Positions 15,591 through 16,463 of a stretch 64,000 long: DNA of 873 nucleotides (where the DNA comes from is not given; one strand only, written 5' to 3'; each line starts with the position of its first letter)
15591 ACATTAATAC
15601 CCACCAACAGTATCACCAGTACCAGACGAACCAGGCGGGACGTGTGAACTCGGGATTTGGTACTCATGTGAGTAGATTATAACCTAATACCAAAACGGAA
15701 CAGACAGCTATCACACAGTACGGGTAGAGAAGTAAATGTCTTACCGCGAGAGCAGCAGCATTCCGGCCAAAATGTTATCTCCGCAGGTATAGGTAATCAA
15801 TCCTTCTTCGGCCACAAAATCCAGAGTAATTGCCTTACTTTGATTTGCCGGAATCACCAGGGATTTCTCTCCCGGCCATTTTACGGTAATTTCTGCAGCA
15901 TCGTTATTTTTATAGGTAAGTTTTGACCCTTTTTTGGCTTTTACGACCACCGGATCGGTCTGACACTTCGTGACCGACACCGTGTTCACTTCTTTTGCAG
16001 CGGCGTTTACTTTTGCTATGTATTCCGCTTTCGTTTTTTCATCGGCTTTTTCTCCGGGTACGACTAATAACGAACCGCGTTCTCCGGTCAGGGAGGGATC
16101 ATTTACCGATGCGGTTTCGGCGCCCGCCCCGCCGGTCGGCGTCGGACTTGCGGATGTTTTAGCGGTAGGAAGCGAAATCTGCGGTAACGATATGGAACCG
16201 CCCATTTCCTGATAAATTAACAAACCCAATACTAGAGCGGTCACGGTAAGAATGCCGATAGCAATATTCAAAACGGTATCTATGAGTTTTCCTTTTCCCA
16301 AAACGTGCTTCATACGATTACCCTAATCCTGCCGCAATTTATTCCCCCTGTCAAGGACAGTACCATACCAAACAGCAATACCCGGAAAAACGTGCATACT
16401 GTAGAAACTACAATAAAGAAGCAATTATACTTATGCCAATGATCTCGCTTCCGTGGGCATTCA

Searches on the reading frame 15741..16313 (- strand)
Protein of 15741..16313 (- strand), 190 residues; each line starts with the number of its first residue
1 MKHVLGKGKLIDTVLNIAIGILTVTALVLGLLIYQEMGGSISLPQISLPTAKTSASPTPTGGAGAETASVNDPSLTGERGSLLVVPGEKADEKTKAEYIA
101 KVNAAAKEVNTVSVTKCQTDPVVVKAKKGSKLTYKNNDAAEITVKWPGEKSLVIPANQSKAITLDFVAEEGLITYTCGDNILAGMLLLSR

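Call 3: search_protein_families(library=pfam, proteins=[window:15741-16313:-], max_evalue=1)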
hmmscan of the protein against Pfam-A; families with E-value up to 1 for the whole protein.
window:15741-16313:- (190 aa): 4 families
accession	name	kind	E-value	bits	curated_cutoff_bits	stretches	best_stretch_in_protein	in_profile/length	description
PF08204.17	V-set_CD47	-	0.004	17.4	21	1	102-179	11-86/111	CD47 immunoglobulin-like domain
PF13473.12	Cupredoxin_1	-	0.015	15.8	27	1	103-178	16-93/104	Cupredoxin-like domain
PF17547.7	DUF5462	-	0.058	13.2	25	1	86-132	13-59/157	Family of unknown function (DUF5462)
PF18200.7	Big_11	-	0.2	12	25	0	38-71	50-83/87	Bacterial Ig-like domain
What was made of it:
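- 15741..16313 (-): Head-of-array 190-aa protein: TM anchor, low-complexity linker and a ~85-aa two-Cys domain that is probably a degenerate cupredoxin. It is not a member of the HPxH/HDH family. Pfam PF13473 E 0.015 (call 3).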

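Call 4: search_protein_families(library=ncbifam, proteins=[window:15741-16313:-], max_evalue=1)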
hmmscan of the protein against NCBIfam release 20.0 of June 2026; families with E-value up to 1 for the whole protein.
window:15741-16313:- (190 aa): 0 families

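Call 54: search_solved_structures(query=window:15741-16313:-, max_evalue=10, show_alignments=2)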
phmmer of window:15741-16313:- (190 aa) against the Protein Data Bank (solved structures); distinct sequences matched with E-value up to 10: 2.
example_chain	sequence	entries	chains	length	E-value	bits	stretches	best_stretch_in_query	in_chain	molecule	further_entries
6fgb_A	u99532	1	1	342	0.75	12.7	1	13-71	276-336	IgG receptor FcRn large subunit p51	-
6yfc_AA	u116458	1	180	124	1.2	12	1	112-143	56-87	coat protein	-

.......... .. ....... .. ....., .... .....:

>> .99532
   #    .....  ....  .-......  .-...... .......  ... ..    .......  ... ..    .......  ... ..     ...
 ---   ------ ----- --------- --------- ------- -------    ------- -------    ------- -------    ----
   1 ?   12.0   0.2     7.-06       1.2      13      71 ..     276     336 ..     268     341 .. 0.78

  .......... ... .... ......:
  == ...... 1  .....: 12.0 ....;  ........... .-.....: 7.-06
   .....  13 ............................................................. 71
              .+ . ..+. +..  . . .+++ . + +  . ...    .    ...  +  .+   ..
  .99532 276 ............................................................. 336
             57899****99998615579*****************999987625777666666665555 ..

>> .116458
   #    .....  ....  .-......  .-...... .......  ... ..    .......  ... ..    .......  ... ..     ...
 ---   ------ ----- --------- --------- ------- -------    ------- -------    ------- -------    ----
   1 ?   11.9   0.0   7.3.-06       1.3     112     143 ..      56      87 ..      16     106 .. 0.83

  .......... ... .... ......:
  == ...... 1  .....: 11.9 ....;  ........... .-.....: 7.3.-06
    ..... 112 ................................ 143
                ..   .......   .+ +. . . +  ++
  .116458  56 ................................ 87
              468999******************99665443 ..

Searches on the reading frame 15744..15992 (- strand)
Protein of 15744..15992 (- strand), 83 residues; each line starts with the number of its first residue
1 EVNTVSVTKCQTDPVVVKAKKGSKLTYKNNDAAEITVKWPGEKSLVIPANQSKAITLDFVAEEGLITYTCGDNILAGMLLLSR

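Call 76: search_solved_structures(query=A5, max_evalue=10, show_alignments=2)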
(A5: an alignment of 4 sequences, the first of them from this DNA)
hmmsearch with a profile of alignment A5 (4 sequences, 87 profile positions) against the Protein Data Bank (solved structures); distinct sequences matched with E-value up to 10: 25.
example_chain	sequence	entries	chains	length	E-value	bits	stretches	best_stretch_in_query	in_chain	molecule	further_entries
9cck_A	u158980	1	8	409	0.0047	20.2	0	12-52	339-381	Copper-containing nitrite reductase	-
5fc9_A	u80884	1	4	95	0.056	16.8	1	12-70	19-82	Blue (Type 1) copper domain protein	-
4p5r_A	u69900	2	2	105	0.16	15.3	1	4-70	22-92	Amicyanin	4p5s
1e5g_A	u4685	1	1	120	0.17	15.2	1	56-82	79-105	COMPLEMENT CONTROL PROTEIN C3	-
2qdv_A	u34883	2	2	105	0.25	14.7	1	4-70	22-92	Amicyanin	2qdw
4hcf_A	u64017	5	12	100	0.36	14.2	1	13-59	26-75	Cupredoxin 1 | Cytochrome B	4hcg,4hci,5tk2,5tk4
1pla_A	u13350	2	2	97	0.37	14.1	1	13-60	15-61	PLASTOCYANIN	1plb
1sf3_A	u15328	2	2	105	0.39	14.1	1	4-70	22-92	Amicyanin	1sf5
2gb2_A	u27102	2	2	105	0.44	13.9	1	4-70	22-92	Amicyanin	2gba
5o95_A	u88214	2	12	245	0.45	13.9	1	15-47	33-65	Ribosomal RNA small subunit methyltransferase E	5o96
3ply_A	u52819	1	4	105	0.52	13.7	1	4-70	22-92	Amicyanin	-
1mda_A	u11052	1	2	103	0.56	13.6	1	4-70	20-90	AMICYANIN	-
2idt_A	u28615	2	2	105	0.56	13.6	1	4-70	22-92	Amicyanin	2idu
2idq_A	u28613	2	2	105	0.56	13.6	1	4-70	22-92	Amicyanin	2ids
3rym_A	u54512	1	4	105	0.56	13.5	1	4-70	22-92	Amicyanin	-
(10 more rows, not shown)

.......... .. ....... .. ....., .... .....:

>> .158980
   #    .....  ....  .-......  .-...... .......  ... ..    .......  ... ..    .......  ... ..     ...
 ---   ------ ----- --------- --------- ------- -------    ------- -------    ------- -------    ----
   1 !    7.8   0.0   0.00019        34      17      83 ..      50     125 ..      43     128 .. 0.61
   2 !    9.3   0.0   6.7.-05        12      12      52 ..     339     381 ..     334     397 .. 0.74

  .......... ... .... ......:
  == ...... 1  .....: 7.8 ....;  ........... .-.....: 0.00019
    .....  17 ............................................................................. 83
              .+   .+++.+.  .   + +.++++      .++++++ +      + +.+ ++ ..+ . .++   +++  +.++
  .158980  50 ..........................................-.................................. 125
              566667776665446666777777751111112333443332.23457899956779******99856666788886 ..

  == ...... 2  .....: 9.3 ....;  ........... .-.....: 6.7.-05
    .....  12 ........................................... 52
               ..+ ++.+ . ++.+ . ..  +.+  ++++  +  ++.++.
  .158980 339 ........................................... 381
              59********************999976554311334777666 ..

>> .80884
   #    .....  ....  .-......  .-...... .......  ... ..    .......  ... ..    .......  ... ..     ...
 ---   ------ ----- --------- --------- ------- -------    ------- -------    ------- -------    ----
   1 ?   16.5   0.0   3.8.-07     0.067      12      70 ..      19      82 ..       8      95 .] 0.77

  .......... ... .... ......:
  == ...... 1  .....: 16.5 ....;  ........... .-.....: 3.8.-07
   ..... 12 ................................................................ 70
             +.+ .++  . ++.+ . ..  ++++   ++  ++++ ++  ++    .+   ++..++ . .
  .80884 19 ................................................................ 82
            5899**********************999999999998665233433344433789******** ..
